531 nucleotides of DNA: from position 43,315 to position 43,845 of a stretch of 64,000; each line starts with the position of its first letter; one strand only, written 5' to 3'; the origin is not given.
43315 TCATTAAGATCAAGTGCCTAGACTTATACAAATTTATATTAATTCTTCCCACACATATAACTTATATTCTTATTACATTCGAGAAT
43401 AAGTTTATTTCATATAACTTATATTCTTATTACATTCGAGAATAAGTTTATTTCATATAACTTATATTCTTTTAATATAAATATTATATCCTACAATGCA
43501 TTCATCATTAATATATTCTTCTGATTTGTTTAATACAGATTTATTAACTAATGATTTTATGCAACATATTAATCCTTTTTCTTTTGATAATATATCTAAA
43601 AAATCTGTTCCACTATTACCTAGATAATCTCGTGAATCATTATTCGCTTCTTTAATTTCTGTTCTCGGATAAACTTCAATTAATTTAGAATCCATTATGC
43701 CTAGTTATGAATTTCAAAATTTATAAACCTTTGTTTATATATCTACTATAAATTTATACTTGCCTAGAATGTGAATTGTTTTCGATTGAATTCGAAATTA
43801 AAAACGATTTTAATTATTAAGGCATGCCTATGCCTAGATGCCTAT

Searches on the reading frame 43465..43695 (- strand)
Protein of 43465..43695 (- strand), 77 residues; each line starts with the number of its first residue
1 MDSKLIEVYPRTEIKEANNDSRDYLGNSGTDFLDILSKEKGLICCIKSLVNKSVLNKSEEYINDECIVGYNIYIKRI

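Call 73: find_homologous_proteins(query=window:43465-43695:-, max_evalue=0.01)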
Query window:43465-43695:- (77 aa): 1 proteins with E <= 0.01 among 2 candidates.
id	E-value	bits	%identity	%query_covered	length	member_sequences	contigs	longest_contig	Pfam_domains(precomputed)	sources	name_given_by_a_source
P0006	5.2e-43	162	100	100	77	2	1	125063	-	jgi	-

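Call 79: search_protein_representatives(protein=window:43465-43695:-)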
Query: 77 residues. Proteins with E-value up to 0.001 (for the whole library): 3; up to 1e-10: 2; up to 1e-30: 1. The best 3 are listed.
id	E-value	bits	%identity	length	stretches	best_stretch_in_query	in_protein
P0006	1.6e-43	161.5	100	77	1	1-77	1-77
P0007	1.0e-14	70.2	37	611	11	29-68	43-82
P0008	6.5e-04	36.0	32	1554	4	5-42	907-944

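Call 88: predict_structure(protein=window:43465-43695:-)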
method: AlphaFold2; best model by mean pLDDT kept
length: 77 residues; sequences in the alignment: 1
mean_pLDDT: 55.4   pTM: 0.40
mean pLDDT of the five models: 55.4, 51.5, 44.3, 36.2, 33.4
residues with pLDDT >= 90: 0; 70-90: 4; 50-70: 50; < 50: 23
segments of 3 or more residues with pLDDT < 50: 1-3, 11-30
pLDDT, mean of each block of 10 residues (from residue 1): 52 42 40 56 69 61 62 62
secondary structure, 60 per line:
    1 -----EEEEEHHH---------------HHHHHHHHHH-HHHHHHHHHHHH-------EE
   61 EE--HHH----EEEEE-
elements in order: E6-10 H29-38 H40-51 E59-62 E72-76
